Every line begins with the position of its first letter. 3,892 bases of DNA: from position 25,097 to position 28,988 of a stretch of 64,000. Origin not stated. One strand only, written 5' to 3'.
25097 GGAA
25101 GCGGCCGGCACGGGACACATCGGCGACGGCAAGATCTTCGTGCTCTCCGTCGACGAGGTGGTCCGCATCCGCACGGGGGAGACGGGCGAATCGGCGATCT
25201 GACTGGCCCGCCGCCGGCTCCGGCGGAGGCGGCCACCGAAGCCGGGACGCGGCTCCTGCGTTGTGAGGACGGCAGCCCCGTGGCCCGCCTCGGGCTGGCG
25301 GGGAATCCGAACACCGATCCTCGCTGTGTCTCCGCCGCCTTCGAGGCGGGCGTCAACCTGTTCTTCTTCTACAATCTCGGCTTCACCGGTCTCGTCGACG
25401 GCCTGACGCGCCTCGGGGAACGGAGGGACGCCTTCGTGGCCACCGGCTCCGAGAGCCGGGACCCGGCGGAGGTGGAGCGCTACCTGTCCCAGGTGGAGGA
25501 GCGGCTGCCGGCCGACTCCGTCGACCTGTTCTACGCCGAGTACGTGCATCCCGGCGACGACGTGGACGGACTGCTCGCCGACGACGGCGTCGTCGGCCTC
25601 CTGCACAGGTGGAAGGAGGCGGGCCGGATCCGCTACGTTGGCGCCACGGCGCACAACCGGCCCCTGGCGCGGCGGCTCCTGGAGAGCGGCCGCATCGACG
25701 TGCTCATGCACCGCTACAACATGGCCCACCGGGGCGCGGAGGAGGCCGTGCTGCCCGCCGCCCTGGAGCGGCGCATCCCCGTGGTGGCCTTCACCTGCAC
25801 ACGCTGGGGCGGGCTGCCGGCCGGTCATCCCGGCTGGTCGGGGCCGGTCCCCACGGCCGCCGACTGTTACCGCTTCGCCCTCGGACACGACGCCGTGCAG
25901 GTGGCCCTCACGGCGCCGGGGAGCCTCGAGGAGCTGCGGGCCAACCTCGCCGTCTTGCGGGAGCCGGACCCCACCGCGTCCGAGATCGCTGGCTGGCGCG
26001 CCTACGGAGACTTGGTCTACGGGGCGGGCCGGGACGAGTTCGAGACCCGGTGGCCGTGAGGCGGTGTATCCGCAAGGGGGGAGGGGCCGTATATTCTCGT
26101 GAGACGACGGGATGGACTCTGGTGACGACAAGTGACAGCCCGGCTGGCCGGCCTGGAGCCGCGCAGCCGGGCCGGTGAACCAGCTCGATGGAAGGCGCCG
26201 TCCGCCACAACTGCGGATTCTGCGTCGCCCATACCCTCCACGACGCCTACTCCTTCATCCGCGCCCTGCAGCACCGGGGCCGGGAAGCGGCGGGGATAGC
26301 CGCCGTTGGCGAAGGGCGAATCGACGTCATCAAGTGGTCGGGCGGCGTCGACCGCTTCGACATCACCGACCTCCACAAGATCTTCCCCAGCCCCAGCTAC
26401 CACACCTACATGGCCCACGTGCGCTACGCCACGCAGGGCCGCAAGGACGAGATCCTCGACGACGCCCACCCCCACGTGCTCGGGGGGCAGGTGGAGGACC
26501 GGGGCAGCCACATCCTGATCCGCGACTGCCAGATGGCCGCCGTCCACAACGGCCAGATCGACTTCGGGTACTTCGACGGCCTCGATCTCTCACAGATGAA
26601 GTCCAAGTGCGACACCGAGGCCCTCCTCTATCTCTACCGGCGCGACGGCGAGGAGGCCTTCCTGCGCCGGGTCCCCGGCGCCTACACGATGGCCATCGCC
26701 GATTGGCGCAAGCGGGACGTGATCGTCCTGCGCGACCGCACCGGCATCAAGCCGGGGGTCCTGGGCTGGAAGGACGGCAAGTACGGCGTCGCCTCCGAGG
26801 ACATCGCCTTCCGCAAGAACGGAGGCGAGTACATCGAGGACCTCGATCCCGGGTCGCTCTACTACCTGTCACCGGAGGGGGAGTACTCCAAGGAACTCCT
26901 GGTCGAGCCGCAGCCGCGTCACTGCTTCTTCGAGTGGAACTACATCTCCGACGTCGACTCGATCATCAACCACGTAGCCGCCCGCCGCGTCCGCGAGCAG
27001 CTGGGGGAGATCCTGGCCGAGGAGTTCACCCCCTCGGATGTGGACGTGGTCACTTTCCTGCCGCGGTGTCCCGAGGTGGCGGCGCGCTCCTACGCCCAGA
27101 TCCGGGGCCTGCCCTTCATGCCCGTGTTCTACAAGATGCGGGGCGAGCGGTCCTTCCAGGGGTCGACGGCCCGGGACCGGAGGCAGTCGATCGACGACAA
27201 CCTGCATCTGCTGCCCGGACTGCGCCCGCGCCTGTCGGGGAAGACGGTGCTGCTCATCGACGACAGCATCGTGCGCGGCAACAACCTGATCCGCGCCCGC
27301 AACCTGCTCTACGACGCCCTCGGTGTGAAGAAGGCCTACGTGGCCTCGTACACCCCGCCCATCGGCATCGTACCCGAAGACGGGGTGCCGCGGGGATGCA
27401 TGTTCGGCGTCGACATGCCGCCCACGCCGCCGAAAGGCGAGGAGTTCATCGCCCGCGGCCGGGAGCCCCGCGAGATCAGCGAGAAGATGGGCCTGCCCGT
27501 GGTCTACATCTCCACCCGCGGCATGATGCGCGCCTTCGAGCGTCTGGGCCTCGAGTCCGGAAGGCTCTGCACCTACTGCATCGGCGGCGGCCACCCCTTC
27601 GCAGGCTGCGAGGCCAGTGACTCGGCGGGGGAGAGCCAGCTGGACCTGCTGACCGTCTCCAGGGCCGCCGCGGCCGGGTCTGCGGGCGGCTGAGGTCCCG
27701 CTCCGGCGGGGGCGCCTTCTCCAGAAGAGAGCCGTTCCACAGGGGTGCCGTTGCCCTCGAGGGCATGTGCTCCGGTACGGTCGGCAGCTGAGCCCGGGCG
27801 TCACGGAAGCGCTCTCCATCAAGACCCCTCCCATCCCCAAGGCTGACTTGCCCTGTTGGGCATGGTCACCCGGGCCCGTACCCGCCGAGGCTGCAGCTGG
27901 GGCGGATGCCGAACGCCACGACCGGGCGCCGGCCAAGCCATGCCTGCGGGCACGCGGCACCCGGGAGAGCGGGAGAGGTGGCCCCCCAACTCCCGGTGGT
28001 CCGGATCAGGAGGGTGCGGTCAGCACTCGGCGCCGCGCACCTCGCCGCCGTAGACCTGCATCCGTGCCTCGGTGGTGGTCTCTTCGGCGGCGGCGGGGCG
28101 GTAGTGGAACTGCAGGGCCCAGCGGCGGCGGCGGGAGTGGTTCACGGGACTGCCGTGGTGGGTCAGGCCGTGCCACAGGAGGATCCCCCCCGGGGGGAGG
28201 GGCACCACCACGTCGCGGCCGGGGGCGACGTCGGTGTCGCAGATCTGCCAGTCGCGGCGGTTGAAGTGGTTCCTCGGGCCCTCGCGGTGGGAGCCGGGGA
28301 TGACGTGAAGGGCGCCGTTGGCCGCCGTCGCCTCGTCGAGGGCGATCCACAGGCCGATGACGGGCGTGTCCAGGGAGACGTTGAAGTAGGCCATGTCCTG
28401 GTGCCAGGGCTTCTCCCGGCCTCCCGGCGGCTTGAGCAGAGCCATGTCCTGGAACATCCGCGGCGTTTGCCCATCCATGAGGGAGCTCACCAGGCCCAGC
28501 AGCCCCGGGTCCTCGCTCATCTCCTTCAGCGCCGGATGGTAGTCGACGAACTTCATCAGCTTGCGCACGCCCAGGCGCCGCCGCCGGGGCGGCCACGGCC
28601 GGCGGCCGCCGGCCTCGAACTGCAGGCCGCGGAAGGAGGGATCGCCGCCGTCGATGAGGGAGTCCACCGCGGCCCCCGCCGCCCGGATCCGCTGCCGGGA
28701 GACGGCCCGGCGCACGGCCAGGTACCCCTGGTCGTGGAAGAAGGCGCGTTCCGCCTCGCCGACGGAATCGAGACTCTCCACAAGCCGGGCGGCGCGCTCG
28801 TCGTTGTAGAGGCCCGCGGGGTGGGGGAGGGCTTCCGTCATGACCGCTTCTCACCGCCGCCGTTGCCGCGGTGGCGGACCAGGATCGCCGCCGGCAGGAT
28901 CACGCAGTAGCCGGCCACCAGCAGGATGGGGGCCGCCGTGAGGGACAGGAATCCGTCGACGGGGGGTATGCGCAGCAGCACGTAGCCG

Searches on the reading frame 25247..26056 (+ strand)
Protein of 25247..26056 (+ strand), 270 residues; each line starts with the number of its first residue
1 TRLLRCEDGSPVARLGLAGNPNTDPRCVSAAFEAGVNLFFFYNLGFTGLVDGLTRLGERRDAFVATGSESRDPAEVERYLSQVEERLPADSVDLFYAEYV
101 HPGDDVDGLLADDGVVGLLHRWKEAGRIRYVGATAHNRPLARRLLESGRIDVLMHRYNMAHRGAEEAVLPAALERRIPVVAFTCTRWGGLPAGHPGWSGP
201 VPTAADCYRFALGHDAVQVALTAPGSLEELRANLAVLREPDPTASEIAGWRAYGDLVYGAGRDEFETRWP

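Call 33: search_protein_families(library=pfam, proteins=[window:25247-26056:+], max_evalue=0.001)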
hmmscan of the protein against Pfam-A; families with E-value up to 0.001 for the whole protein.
window:25247-26056:+ (270 aa): 1 family
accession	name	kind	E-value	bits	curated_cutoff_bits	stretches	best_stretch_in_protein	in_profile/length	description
PF00248.27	Aldo_ket_red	-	1.9e-09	37.5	24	1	69-188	80-195/291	Aldo/keto reductase family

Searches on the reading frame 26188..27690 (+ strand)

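Call 33: search_protein_families(library=pfam, proteins=[window:26188-27690:+], max_evalue=0.001)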
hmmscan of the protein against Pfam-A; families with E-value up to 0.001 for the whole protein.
window:26188-27690:+ (501 aa): 2 families
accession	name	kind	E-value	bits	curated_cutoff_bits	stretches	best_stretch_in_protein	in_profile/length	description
PF13522.11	GATase_6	-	6.4e-15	55.8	27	1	72-204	11-130/130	Glutamine amidotransferase domain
PF13537.11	GATase_7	-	4.5e-12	46.5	25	1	135-208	47-121/123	Glutamine amidotransferase domain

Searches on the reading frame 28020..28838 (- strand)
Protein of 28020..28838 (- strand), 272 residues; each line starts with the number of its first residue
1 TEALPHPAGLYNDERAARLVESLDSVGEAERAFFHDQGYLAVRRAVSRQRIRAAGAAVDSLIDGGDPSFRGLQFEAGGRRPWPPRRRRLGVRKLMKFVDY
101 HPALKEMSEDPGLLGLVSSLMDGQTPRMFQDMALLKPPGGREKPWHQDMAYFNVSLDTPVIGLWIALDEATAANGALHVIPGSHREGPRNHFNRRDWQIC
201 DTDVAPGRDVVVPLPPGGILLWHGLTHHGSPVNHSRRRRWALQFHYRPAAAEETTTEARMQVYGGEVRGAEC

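Call 33: search_protein_families(library=pfam, proteins=[window:28020-28838:-], max_evalue=0.001)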
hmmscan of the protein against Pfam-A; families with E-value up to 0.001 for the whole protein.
window:28020-28838:- (272 aa): 1 family
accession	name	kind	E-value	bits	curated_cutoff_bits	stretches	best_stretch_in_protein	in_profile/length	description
PF05721.19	PhyH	-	1.4e-28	101.1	22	1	34-239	1-211/213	Phytanoyl-CoA dioxygenase (PhyH)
